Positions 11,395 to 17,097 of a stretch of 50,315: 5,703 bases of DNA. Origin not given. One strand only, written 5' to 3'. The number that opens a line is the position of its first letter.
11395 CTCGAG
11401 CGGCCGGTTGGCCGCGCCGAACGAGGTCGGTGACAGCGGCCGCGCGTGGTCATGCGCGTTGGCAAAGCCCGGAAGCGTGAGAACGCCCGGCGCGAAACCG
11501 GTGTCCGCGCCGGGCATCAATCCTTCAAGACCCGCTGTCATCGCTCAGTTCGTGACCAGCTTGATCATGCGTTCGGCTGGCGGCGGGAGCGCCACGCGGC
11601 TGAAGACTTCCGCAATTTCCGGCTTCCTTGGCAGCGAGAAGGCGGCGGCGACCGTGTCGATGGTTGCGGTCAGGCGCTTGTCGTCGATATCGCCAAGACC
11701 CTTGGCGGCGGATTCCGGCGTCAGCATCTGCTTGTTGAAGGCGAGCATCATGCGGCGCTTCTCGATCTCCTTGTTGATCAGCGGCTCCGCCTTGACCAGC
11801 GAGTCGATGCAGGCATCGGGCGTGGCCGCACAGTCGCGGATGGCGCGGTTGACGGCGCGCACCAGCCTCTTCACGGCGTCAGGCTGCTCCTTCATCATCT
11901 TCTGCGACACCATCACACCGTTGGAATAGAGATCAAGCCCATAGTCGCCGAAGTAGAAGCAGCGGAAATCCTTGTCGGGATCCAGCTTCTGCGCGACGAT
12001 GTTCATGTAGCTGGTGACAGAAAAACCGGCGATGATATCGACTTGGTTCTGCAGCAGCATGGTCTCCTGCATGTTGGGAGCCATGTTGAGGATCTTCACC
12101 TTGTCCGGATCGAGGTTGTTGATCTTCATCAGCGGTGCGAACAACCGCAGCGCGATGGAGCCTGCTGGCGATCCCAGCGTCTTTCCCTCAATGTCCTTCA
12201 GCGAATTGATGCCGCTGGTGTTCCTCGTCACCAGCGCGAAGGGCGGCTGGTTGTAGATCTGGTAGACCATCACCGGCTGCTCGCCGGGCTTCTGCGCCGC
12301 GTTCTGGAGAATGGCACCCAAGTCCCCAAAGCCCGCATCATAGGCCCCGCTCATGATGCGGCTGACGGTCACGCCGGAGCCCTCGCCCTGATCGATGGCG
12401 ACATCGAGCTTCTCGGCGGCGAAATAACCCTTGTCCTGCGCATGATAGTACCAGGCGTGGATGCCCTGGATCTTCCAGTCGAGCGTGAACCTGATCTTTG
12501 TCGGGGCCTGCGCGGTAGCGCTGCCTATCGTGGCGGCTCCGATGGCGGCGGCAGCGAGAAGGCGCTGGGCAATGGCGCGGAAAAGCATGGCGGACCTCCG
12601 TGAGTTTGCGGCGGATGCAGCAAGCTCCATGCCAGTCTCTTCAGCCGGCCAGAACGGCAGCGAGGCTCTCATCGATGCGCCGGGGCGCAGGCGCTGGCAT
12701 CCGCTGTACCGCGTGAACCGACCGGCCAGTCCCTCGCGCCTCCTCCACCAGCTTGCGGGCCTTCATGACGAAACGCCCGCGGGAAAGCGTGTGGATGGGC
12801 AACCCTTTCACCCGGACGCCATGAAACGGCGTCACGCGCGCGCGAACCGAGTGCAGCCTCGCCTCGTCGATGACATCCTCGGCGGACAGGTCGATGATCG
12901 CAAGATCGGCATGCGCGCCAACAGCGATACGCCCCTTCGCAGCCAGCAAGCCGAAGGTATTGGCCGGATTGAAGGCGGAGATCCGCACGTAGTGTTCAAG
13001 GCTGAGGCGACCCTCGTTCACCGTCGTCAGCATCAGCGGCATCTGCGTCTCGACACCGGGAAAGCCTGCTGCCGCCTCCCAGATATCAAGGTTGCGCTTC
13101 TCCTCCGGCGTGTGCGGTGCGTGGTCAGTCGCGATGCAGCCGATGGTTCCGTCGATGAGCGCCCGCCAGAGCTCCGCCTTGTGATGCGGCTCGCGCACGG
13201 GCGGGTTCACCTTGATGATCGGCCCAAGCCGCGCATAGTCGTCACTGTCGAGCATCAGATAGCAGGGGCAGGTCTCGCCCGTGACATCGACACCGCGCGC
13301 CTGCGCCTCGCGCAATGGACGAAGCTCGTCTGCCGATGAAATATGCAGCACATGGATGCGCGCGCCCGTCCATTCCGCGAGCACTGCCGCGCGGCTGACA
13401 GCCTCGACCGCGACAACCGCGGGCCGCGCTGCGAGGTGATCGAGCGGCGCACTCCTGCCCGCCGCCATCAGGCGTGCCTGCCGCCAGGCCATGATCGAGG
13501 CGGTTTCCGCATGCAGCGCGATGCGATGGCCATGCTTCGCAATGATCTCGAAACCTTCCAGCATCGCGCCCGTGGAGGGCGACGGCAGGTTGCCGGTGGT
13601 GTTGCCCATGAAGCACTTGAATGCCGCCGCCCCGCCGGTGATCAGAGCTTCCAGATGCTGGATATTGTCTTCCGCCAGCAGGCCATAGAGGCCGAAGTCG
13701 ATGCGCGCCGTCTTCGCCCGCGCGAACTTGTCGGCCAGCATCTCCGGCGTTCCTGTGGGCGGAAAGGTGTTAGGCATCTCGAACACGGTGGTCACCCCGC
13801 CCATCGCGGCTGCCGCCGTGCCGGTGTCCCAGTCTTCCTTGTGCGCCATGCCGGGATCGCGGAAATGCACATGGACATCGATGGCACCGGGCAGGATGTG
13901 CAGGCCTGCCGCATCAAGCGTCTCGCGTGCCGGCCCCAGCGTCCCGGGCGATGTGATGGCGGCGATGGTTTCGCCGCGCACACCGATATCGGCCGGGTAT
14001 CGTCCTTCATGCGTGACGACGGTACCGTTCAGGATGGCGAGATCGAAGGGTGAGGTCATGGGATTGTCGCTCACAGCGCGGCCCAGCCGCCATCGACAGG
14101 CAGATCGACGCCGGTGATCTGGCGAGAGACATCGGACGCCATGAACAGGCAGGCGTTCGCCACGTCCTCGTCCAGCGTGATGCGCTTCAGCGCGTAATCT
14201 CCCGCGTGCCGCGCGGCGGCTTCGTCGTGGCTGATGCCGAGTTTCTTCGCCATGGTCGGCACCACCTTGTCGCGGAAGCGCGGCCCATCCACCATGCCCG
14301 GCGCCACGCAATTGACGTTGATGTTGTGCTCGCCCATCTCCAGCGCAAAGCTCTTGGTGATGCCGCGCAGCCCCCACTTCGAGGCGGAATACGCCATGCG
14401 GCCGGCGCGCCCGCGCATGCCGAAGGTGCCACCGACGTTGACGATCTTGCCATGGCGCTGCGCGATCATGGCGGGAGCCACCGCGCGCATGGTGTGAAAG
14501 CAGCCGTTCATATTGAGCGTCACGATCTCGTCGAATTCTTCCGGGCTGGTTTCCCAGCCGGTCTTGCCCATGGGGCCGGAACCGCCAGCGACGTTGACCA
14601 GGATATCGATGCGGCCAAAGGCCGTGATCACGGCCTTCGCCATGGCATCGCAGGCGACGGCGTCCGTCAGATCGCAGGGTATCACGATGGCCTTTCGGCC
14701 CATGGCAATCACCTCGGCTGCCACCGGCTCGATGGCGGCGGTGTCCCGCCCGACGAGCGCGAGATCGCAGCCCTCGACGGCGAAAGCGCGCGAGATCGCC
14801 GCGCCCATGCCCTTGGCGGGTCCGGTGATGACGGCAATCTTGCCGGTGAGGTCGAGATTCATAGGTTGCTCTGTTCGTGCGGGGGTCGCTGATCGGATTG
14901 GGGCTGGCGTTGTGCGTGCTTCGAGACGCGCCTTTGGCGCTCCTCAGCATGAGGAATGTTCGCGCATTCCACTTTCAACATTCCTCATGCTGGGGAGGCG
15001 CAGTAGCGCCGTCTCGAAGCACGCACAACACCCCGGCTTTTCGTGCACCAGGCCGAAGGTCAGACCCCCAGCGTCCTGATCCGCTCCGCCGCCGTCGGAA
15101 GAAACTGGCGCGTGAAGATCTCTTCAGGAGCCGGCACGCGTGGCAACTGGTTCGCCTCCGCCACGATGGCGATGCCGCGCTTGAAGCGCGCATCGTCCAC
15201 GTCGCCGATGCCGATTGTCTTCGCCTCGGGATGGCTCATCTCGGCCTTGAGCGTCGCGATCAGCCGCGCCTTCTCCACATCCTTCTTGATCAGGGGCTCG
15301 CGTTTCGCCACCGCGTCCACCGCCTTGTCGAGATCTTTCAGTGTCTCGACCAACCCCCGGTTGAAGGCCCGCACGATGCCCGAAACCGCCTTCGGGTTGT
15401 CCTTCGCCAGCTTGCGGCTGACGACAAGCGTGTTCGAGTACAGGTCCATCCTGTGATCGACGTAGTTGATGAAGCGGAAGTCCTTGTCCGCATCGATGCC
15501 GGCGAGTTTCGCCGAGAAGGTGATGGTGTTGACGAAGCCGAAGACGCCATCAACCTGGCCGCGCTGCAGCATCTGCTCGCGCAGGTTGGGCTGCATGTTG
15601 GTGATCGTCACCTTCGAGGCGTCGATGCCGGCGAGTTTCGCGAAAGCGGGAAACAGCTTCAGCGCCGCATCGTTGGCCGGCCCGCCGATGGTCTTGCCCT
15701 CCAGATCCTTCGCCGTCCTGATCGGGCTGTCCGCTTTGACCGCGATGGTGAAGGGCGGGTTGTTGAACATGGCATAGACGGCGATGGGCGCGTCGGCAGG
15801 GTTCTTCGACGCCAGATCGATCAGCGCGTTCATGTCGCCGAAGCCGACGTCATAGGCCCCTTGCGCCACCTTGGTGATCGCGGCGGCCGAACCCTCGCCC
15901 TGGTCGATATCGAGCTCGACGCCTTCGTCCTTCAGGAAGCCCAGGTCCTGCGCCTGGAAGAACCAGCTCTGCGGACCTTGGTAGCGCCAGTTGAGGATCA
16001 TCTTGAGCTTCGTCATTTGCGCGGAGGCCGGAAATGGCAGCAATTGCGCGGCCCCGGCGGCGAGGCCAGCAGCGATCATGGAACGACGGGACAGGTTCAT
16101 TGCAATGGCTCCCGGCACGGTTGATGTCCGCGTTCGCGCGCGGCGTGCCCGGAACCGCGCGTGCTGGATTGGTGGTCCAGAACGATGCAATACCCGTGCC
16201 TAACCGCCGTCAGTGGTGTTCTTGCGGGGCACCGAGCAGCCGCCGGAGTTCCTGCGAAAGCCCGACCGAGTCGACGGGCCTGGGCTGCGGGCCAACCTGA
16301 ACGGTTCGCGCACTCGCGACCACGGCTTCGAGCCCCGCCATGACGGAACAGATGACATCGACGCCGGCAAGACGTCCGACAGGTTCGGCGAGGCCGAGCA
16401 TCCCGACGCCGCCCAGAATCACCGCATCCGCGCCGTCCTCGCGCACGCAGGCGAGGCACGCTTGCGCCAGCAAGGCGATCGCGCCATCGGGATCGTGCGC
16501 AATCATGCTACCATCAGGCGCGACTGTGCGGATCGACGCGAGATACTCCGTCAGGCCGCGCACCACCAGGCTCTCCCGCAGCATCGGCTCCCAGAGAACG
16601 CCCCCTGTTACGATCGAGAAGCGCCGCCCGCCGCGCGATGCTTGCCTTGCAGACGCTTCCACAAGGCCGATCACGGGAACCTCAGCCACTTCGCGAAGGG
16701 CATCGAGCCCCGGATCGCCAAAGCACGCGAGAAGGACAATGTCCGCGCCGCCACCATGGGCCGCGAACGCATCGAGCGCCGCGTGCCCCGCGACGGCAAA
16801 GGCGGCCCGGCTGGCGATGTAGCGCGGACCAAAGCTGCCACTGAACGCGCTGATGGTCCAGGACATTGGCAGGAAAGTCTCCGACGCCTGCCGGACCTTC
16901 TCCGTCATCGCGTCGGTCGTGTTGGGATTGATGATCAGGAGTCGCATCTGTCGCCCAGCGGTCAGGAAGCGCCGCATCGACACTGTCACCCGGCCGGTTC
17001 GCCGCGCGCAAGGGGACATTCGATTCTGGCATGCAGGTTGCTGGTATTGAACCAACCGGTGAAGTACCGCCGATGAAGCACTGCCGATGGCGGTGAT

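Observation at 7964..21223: Carboxybiuret-type ring-mineralisation genes (AtzD-family, AtzG/E/H, AtzF) are split and rewired to an oxygenase, amidohydrolases and a racemase-like protein: candidate pathway for an unidentified N-heterocycle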

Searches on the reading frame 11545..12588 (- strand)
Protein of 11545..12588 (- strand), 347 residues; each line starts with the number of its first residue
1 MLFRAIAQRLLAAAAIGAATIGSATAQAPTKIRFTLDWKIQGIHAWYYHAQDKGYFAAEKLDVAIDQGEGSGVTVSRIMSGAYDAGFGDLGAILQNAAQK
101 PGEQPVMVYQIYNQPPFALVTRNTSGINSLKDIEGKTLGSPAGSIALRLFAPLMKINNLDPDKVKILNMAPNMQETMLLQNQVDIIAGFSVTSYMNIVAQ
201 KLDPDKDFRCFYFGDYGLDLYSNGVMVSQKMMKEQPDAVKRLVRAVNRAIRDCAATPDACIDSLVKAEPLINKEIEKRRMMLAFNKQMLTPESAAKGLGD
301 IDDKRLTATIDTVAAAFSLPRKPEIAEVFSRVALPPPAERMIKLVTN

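Call 6: search_protein_families(library=pfam, proteins=[window:11545-12588:-])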
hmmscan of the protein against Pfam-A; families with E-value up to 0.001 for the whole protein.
window:11545-12588:- (347 aa): 1 family
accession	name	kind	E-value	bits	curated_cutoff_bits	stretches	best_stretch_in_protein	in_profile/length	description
PF09084.16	NMT1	-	4.4e-40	138.3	20.5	1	44-259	4-215/216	NMT1/THI5 like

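Call 7: search_protein_families(library=ncbifam, proteins=[window:11545-12588:-])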
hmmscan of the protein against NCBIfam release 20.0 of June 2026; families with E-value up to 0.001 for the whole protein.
window:11545-12588:- (347 aa): 3 families
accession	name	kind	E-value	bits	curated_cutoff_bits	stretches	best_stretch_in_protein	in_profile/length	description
TIGR01728.1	SsuA_fam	subfamily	1e-15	57.7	163.5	1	50-284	17-247/290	aliphatic sulfonate ABC transporter substrate-binding protein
TIGR01729.1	taurine_ABC_bnd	equivalog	3.4e-09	36.5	304.25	1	71-261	36-221/300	taurine ABC transporter substrate-binding protein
TIGR02122.1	TRAP_TAXI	subfamily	1.3e-07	30.8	84.35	1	58-185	58-193/320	TAXI family TRAP transporter solute-binding subunit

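Call 65: search_solved_structures(query=window:11545-12588:-, max_evalue=0.001)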
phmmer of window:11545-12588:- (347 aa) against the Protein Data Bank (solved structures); distinct sequences matched with E-value up to 0.001: 6.
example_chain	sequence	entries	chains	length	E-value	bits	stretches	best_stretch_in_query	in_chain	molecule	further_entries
4nmy_A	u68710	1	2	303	4.7e-15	58.9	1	30-277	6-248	ABC-type transport system, extracellular solute-binding protein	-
4esx_A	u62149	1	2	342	9.5e-10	41.4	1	28-261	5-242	Pyrimidine biosynthesis enzyme THI13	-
4esw_A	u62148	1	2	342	1e-09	41.3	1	28-261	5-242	Pyrimidine biosynthesis enzyme THI13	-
4h6d_F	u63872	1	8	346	1.6e-08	37.4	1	30-279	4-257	Pyrimidine precursor biosynthesis enzyme THI5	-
4h65_A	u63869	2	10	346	3.1e-08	36.4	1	30-279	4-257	Pyrimidine precursor biosynthesis enzyme THI5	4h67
3ix1_A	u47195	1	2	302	1.2e-06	31.3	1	32-284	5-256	N-formyl-4-amino-5-aminomethyl-2-methylpyrimidine binding protein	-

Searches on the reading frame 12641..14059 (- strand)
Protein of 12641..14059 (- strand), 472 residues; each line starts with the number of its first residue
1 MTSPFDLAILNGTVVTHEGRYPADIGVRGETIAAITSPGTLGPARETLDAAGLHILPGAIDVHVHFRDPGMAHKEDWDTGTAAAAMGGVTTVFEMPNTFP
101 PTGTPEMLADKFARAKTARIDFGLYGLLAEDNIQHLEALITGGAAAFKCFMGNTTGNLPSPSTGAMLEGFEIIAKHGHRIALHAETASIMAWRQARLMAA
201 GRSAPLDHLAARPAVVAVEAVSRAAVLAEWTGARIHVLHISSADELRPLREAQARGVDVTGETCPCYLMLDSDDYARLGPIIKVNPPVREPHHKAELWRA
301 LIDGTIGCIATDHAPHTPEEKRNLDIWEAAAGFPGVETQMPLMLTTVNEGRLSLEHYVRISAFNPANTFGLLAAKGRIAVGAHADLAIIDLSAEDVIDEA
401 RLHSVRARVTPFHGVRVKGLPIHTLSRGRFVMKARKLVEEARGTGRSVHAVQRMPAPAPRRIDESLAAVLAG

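Call 6: search_protein_families(library=pfam, proteins=[window:12641-14059:-])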
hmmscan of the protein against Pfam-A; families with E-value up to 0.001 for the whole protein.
window:12641-14059:- (472 aa): 2 families
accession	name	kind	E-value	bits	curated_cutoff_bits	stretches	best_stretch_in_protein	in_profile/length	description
PF01979.26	Amidohydro_1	-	4.8e-23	82.4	25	1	55-431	2-345/345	Amidohydrolase family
PF07969.17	Amidohydro_3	-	2.8e-12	47.3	29.7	1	349-417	404-471/472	Amidohydrolase family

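Call 7: search_protein_families(library=ncbifam, proteins=[window:12641-14059:-])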
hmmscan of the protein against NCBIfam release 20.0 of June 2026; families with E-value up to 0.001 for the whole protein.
window:12641-14059:- (472 aa): 57 families (the best 25 are shown)
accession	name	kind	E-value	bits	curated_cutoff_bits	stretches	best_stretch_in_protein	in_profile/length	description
NF006559.0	PRK09060.1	equivalog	3.5e-119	398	482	1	1-444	1-434/444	dihydroorotase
NF004839.0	PRK06189.1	equivalog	4.6e-110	368.3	631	1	5-443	3-442/451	allantoinase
TIGR03178.1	allantoinase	equivalog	1.2e-108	363.8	357.85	1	6-443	1-436/441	allantoinase AllB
NF002668.0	PRK02382.1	equivalog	3.9e-103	345.5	452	1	16-451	8-429/436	dihydroorotase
NF005751.0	PRK07575.1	equivalog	1.7e-99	333.2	529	1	7-444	5-432/440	dihydroorotase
TIGR00857.1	pyrC_multi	subfamily_domain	6.1e-96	321.9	279.05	1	23-434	6-411/412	dihydroorotase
NF009941.0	PRK13404.1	subfamily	3.6e-91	306.2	647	1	4-454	3-466/478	dihydropyrimidinase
NF006688.0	PRK09236.1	equivalog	1e-89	301.4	535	1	7-444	4-438/444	dihydroorotase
TIGR02033.1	D-hydantoinase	equivalog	1.9e-88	297.4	393.25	1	9-448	3-452/454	dihydropyrimidinase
NF058539.1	ergo_uti2_ErtD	equivalog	1.2e-85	288.1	650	1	9-449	5-446/449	hydantoin-5-propionate amidohydrolase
NF005960.0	PRK08044.1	equivalog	5.9e-84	282.4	688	1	5-438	3-439/453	allantoinase AllB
NF006837.0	PRK09357.1-2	equivalog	1e-79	268.1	575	1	9-434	5-424/428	dihydroorotase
NF058538.1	ergo_util_ErtD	equivalog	1.2e-74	251.8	600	1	9-448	4-444/446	hydantoin-5-propionate amidohydrolase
NF003271.0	PRK04250.1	equivalog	2e-71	240.8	405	1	9-444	5-400/407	dihydroorotase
NF006841.0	PRK09357.2-2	equivalog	4.8e-68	229.8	640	1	20-434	16-419/421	dihydroorotase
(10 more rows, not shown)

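Call 66: search_solved_structures(query=window:12641-14059:-, max_evalue=1e-30)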
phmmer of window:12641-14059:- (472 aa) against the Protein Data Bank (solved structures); distinct sequences matched with E-value up to 1e-30: 72 (the best 60 are shown).
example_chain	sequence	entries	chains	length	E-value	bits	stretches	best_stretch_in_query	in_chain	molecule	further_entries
1gkr_A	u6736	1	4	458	1.6e-83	284.5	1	5-443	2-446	NON-ATP DEPENDENT L-SELECTIVE HYDANTOINASE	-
3hm7_A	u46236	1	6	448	1.4e-80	274.8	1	4-432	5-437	Allantoinase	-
8hfd_A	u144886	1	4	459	1.9e-72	247.9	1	4-431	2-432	Allantoinase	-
3e74_A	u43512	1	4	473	6.6e-72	246.1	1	4-431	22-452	Allantoinase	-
1nfg_A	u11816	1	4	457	7.2e-66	226.2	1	6-438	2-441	D-hydantoinase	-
3sfw_A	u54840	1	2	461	9.4e-61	209.4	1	9-448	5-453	Dihydropyrimidinase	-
1yny_A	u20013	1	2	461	1.1e-60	209.1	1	9-446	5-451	D-Hydantoinase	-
4kir_A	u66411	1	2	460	1.2e-60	209.1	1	9-446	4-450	D-hydantoinase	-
4yiw_A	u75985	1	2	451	1.3e-60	208.8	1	9-432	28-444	Dihydroorotase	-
3mpg_A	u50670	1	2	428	1.4e-60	208.8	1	10-432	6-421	Dihydroorotase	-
4kqn_A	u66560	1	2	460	1.5e-60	208.7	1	9-446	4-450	D-hydantoinase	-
4tqt_A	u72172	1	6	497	2.1e-59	204.9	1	8-448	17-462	D-hydantoinase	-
1k1d_A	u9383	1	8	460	5.8e-57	196.9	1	9-439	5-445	D-hydantoinase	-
3gri_A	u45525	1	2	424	9.2e-57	196.2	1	9-430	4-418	Dihydroorotase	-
3dc8_A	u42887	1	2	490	2.7e-55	191.4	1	8-457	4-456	Dihydropyrimidinase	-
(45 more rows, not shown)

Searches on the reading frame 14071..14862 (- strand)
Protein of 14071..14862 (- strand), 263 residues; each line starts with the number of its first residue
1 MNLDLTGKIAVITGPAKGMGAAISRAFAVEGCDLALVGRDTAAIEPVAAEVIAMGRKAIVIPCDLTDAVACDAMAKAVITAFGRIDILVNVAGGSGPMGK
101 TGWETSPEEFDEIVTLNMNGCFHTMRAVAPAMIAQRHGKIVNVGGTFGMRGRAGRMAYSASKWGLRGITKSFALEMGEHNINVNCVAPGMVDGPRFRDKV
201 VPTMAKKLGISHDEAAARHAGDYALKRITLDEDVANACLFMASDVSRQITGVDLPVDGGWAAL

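Call 6: search_protein_families(library=pfam, proteins=[window:14071-14862:-])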
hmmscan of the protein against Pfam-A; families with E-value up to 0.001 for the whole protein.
window:14071-14862:- (263 aa): 3 families
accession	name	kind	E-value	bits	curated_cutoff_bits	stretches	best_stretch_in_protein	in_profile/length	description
PF00106.31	adh_short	-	3.3e-52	177.2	26.6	1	8-194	1-185/195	short chain dehydrogenase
PF13561.12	adh_short_C2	-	1.5e-51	175.7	27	1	14-260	1-235/236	Enoyl-(Acyl carrier protein) reductase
PF08659.16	KR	-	5.3e-05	23.7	22.6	1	11-161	4-152/180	KR domain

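Call 7: search_protein_families(library=ncbifam, proteins=[window:14071-14862:-])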
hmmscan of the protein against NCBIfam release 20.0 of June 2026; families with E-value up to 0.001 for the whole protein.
window:14071-14862:- (263 aa): 227 families (the best 25 are shown)
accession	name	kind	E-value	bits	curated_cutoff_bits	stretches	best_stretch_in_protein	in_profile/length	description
NF005559.1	PRK07231.1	subfamily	3.1e-59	200.5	215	1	5-260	2-247/249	glucose 1-dehydrogenase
NF009466.0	PRK12826.1-2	subfamily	3.3e-58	197.1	222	1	8-261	4-245/248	3-oxoacyl-ACP reductase FabG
NF004791.0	PRK06138.1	equivalog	5.8e-55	186.3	312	1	4-262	2-251/252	SDR family oxidoreductase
TIGR01963.1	PHB_DH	subfamily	7.1e-54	182.7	307.05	1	8-262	2-254/255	3-hydroxybutyrate dehydrogenase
NF009093.0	PRK12429.1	subfamily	9.4e-54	182.4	258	1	5-262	3-258/259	3-hydroxybutyrate dehydrogenase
TIGR01830.1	3oxo_ACP_reduc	equivalog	1.2e-53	182.3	297.75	1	10-259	1-237/239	3-oxoacyl-[acyl-carrier-protein] reductase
NF005909.0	PRK07890.1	subfamily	1.4e-52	178.6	258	1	4-259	4-256/260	short chain dehydrogenase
TIGR03971.1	SDR_subfam_1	subfamily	2.6e-52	177.8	300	1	5-261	1-269/271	mycofactocin-coupled SDR family oxidoreductase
NF052558.1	MBtsdlDhBudC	equivalog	2.2e-49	168.3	270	1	6-262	2-243/250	meso-2,3-butanediol dehydrogenase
NF004198.0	PRK05653.1-3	equivalog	7.7e-49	166.4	296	1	5-260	5-246/248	3-oxoacyl-ACP reductase FabG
NF006070.0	PRK08213.1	subfamily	1e-48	166.1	279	1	3-262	8-258/259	gluconate 5-dehydrogenase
NF004818.0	PRK06172.1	equivalog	3.6e-48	164.1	336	1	1-262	1-252/253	SDR family oxidoreductase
NF009931.0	PRK13394.1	subfamily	2.9e-47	161.3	340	1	2-261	2-260/262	3-hydroxybutyrate dehydrogenase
NF040490.1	SDR_subfam_3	subfamily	5.7e-47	160.4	385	1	5-262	2-265/268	mycofactocin-coupled SDR family oxidoreductase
NF004197.0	PRK05653.1-1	equivalog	2.5e-46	158.3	332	1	1-260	1-246/249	3-oxoacyl-ACP reductase FabG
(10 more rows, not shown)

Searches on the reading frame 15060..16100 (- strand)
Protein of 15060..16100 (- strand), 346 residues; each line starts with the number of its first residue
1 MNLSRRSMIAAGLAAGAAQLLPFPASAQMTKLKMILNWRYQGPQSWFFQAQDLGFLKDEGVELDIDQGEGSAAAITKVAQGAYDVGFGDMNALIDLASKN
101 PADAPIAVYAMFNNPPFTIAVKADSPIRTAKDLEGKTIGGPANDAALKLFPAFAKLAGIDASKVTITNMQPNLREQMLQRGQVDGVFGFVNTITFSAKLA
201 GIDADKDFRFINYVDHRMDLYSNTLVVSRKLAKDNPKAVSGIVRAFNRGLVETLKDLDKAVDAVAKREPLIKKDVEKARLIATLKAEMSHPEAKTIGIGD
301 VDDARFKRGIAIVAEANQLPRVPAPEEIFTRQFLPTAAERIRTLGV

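Call 6: search_protein_families(library=pfam, proteins=[window:15060-16100:-])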
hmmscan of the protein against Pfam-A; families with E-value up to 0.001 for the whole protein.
window:15060-16100:- (346 aa): 5 families
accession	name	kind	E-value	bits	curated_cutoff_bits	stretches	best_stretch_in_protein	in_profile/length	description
PF09084.16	NMT1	-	4.8e-35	121.8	20.5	1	47-256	7-212/216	NMT1/THI5 like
PF12974.12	Phosphonate-bd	-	1.7e-06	28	27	1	60-247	28-217/242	ABC transporter, phosphonate, periplasmic substrate-binding protein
PF16868.10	NMT1_3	-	1.8e-06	28.2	27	1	57-218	27-194/289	NMT1-like family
PF04069.17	OpuAC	-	0.00044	20.4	21.2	1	56-267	24-245/257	Substrate binding domain of ABC-type glycine betaine transport system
PF13379.11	NMT1_2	-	0.00078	19.8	24.7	0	48-133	22-111/252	NMT1-like family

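Call 9: search_protein_families(library=ncbifam, proteins=[window:15060-16100:-])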
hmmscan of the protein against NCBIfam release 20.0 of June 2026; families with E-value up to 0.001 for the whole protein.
window:15060-16100:- (346 aa): 4 families
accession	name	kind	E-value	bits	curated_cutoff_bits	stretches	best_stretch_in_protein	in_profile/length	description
TIGR01728.1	SsuA_fam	subfamily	7e-19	68.1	163.5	1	50-282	17-245/290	aliphatic sulfonate ABC transporter substrate-binding protein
NF008553.0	PRK11480.1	equivalog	6.5e-09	35.4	490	1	52-251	42-229/320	taurine ABC transporter substrate-binding protein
TIGR01729.1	taurine_ABC_bnd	equivalog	1.4e-08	34.6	304.25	1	52-270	18-226/300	taurine ABC transporter substrate-binding protein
TIGR02122.1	TRAP_TAXI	subfamily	2.1e-08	33.4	84.35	1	61-217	61-223/320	TAXI family TRAP transporter solute-binding subunit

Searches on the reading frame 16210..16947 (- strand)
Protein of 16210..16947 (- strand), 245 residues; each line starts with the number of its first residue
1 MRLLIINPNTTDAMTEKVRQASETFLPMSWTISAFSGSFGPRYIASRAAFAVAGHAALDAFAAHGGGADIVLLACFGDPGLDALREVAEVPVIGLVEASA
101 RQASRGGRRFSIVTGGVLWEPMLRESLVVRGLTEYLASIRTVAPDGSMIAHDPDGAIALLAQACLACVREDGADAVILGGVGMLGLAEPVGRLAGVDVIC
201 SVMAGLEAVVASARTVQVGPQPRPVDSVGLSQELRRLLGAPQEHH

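Call 6: search_protein_families(library=pfam, proteins=[window:16210-16947:-])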
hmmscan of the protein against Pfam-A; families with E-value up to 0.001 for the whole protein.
window:16210-16947:- (245 aa): 1 family
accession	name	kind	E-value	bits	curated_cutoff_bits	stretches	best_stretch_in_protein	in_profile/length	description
PF01177.27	Asp_Glu_race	-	1.1e-43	149.9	31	1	3-208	1-210/211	Asp/Glu/Hydantoin racemase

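Call 7: search_protein_families(library=ncbifam, proteins=[window:16210-16947:-])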
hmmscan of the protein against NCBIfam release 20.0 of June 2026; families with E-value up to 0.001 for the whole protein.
window:16210-16947:- (245 aa): 1 family
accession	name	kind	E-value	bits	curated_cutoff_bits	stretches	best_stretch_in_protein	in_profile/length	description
NF052327.1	arylmal_decarb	equivalog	0.00094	18.9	225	0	160-214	161-218/231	arylmalonate decarboxylase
